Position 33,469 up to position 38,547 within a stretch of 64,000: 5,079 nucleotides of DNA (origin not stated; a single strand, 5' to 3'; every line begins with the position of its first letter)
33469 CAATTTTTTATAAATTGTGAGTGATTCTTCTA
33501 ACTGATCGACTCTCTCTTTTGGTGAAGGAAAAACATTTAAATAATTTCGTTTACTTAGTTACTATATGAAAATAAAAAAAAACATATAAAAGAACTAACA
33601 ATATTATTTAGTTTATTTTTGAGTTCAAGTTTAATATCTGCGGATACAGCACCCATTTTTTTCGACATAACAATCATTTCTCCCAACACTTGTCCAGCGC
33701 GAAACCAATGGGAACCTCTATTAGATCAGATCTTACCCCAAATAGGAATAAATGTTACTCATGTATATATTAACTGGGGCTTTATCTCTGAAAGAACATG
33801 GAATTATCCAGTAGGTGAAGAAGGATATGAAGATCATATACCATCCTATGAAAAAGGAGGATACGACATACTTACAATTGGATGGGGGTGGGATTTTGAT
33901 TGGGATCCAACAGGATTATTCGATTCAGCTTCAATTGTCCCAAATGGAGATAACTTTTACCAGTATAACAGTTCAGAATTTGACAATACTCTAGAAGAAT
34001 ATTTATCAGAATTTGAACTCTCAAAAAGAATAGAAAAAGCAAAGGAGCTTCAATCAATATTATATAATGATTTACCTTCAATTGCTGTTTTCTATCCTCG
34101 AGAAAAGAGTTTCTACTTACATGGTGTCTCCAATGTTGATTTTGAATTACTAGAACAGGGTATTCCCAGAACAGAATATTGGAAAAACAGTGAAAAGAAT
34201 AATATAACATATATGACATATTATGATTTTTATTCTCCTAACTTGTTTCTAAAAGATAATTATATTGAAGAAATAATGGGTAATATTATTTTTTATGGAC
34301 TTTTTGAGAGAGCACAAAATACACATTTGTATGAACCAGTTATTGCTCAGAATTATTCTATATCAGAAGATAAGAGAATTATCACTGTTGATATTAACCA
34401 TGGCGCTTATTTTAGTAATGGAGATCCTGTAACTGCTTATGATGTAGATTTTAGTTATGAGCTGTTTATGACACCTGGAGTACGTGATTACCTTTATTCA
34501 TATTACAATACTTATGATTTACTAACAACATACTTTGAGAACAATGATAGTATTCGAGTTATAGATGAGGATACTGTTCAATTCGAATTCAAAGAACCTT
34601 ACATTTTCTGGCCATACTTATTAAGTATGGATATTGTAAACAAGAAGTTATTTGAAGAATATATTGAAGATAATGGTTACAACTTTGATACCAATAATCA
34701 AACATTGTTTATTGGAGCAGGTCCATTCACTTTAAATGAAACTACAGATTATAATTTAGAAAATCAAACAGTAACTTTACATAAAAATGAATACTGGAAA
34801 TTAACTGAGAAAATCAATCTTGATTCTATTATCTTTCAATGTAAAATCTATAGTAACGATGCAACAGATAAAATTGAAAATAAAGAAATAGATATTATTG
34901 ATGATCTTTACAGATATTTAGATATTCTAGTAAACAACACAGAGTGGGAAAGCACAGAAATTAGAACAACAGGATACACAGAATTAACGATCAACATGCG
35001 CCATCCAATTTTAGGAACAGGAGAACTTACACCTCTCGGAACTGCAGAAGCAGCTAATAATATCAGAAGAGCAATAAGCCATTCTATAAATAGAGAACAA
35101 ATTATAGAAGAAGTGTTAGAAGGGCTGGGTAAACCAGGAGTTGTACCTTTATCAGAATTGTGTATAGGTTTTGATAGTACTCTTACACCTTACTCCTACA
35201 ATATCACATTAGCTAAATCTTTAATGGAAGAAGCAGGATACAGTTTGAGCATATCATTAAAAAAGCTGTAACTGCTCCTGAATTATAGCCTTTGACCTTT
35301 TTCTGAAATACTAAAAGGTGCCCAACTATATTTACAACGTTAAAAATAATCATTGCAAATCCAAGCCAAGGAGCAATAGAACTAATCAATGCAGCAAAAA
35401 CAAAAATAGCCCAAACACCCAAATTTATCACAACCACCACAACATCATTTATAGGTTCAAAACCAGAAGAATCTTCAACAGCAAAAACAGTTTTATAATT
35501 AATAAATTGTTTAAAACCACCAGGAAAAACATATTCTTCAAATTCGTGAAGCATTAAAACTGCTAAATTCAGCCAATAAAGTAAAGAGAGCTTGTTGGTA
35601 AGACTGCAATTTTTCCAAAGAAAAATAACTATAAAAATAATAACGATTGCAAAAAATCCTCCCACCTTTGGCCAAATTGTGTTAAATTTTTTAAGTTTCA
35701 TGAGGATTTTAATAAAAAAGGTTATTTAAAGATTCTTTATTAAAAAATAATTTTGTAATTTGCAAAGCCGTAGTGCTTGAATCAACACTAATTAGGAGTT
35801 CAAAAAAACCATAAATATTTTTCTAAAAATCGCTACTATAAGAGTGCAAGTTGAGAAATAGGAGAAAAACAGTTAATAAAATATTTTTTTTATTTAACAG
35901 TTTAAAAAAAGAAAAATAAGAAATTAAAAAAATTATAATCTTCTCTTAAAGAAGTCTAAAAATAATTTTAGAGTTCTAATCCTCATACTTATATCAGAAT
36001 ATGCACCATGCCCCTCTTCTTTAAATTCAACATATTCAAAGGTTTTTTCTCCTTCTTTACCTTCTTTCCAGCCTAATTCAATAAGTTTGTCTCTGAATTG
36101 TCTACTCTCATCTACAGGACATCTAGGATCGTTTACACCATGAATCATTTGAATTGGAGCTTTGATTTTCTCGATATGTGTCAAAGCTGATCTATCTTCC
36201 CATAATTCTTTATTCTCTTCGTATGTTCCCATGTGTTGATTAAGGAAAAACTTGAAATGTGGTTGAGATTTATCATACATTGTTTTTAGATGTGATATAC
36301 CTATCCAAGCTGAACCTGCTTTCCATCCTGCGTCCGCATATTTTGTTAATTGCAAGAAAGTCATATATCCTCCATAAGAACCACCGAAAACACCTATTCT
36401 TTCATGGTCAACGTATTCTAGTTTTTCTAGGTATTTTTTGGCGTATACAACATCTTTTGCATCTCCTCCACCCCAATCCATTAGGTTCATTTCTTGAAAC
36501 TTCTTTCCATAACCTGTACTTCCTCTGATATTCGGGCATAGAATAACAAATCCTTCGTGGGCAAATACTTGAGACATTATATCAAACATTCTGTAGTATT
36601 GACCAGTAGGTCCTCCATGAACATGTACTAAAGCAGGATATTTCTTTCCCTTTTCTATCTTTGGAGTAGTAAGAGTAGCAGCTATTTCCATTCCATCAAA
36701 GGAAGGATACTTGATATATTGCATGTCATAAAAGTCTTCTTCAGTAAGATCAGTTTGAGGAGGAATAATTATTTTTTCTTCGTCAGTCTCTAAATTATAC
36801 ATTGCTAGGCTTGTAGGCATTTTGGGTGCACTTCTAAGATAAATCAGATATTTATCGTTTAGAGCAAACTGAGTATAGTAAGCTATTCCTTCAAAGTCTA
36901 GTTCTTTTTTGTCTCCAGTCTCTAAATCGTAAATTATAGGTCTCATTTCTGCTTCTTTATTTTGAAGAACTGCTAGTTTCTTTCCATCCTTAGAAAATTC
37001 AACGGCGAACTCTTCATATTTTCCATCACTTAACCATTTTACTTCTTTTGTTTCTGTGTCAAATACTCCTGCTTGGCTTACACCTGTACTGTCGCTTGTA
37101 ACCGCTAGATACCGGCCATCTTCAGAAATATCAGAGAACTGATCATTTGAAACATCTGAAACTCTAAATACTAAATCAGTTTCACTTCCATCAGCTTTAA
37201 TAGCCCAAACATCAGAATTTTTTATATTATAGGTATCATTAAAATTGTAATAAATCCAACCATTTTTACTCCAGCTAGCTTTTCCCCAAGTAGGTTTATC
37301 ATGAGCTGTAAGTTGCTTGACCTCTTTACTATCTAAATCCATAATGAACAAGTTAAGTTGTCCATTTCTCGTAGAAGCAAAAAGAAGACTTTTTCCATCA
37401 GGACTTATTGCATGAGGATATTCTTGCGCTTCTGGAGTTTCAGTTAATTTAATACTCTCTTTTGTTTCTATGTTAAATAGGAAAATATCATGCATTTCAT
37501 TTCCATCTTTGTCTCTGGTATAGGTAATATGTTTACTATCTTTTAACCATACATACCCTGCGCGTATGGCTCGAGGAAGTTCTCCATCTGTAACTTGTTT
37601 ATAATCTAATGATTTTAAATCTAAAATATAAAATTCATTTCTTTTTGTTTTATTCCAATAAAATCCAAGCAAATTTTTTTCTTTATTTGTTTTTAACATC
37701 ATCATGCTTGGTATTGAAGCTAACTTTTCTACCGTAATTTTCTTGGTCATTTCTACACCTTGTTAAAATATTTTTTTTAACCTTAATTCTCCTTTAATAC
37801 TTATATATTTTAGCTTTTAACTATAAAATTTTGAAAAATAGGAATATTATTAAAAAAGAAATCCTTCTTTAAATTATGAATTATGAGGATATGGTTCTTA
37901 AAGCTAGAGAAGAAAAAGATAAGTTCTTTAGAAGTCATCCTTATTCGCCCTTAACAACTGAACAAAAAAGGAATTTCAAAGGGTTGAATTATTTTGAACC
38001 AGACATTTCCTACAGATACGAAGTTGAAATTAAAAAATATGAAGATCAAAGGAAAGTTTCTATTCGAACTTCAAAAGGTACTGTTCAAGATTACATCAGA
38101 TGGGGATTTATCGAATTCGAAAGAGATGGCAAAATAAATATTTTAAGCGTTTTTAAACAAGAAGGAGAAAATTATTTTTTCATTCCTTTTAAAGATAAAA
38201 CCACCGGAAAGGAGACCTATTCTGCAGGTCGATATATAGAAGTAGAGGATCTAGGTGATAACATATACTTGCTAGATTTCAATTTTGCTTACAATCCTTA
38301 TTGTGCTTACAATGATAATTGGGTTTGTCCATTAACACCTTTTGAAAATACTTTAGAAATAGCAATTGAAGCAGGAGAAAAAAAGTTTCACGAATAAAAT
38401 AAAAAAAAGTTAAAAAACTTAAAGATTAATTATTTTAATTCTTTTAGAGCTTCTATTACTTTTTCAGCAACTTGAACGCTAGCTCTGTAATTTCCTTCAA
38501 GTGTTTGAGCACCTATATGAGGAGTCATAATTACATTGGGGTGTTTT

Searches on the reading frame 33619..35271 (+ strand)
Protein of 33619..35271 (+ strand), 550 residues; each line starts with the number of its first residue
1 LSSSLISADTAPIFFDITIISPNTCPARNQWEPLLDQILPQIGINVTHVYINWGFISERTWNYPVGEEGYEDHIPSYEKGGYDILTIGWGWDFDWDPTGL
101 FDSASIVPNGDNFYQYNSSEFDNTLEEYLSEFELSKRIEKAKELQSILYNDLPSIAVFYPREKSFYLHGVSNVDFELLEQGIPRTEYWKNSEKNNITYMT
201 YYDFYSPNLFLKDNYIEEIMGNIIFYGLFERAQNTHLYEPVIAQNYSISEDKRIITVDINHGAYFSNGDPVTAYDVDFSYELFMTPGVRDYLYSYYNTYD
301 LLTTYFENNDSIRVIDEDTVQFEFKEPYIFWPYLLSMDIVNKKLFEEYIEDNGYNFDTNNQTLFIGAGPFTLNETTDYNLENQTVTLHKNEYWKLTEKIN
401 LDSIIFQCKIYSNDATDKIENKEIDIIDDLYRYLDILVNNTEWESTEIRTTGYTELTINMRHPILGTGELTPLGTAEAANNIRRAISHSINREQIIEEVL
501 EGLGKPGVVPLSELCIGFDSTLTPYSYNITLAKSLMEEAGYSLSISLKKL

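Call 7: search_protein_families(library=pfam, proteins=[window:33619-35271:+], max_evalue=0.001)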
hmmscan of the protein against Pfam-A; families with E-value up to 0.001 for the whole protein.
window:33619-35271:+ (550 aa): 1 family
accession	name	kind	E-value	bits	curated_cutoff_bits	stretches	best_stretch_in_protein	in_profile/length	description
PF00496.27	SBP_bac_5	-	1.7e-51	175.9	32.4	1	239-544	3-281/368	Bacterial extracellular solute-binding proteins, family 5 Middle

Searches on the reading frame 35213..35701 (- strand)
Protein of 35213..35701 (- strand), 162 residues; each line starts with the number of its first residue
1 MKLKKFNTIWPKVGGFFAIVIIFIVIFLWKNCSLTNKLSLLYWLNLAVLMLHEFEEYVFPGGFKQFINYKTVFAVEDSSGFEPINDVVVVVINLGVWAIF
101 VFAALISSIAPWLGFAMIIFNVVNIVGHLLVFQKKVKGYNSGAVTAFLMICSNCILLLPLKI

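Call 7: search_protein_families(library=pfam, proteins=[window:35213-35701:-], max_evalue=0.001)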
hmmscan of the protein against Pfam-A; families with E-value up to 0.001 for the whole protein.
window:35213-35701:- (162 aa): 1 family
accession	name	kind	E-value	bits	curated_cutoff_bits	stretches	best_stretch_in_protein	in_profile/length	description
PF13787.11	HXXEE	-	2.5e-13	51.2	25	1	43-151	1-108/114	Protein of unknown function with HXXEE motif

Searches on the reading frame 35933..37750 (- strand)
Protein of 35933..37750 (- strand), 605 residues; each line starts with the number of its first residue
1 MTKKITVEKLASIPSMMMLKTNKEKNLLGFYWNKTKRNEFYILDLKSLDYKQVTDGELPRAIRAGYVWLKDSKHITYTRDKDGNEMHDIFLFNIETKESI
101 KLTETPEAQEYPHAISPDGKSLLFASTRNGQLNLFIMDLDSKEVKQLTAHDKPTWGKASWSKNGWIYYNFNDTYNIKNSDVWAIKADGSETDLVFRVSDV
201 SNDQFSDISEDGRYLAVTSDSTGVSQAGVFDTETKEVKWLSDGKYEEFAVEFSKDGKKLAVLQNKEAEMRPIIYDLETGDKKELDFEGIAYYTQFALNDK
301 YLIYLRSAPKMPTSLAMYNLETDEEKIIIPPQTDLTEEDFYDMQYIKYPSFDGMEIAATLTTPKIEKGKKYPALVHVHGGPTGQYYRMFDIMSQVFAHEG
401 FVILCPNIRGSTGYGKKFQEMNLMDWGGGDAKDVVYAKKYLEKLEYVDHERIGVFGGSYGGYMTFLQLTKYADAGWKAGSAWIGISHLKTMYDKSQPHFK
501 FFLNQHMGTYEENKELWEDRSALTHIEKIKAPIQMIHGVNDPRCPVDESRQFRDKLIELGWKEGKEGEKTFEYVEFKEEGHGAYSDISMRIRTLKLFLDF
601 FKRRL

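Call 7: search_protein_families(library=pfam, proteins=[window:35933-37750:-], max_evalue=0.001)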
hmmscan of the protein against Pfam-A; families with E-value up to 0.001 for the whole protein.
window:35933-37750:- (605 aa): 10 families
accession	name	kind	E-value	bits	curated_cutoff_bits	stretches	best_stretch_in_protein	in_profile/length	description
PF00326.27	Peptidase_S9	-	8.5e-42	143.5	22.6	1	389-604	3-209/213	Prolyl oligopeptidase family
PF07676.18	PD40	-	1.5e-13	50.7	20.9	1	111-136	12-38/38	WD40-like Beta Propeller Repeat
PF20434.5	BD-FAE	-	2.9e-12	47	26.8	1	363-556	6-215/215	BD-FAE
PF02129.25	Peptidase_S15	-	2.7e-09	37.5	23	1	352-485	1-129/262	X-Pro dipeptidyl-peptidase (S15 family)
PF01738.24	DLH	-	4.9e-08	33.3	21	1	358-558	3-171/217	Dienelactone hydrolase family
PF25174.1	Beta-prop_THOC3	-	9.6e-08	31.8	305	1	88-266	70-235/272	THOC3 beta-propeller domain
PF02897.21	Peptidase_S9_N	-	4.1e-07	29.6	24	1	77-273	140-304/414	Prolyl oligopeptidase, N-terminal beta-propeller domain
PF05448.18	AXE1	-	4.4e-07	29.4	21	0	333-417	49-126/321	Acetyl xylan esterase (AXE1)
PF24681.1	Kelch_KLHDC2_KLHL20_DRC7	-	4.8e-05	23.2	50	1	35-154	23-151/221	KLHDC2/KLHL20/DRC7 Kelch-repeats domain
PF00930.27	DPPIV_N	-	6.1e-05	22.3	22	0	71-167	246-343/354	Dipeptidyl peptidase IV (DPP IV) N-terminal region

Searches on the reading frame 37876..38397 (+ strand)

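Call 7: search_protein_families(library=pfam, proteins=[window:37876-38397:+], max_evalue=0.001)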
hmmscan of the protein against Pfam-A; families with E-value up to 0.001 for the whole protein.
window:37876-38397:+ (173 aa): 1 family
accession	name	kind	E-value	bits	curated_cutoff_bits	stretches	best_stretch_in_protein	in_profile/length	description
PF07920.16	DUF1684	-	4.1e-46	157.2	25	1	33-169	2-139/139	Protein of unknown function (DUF1684)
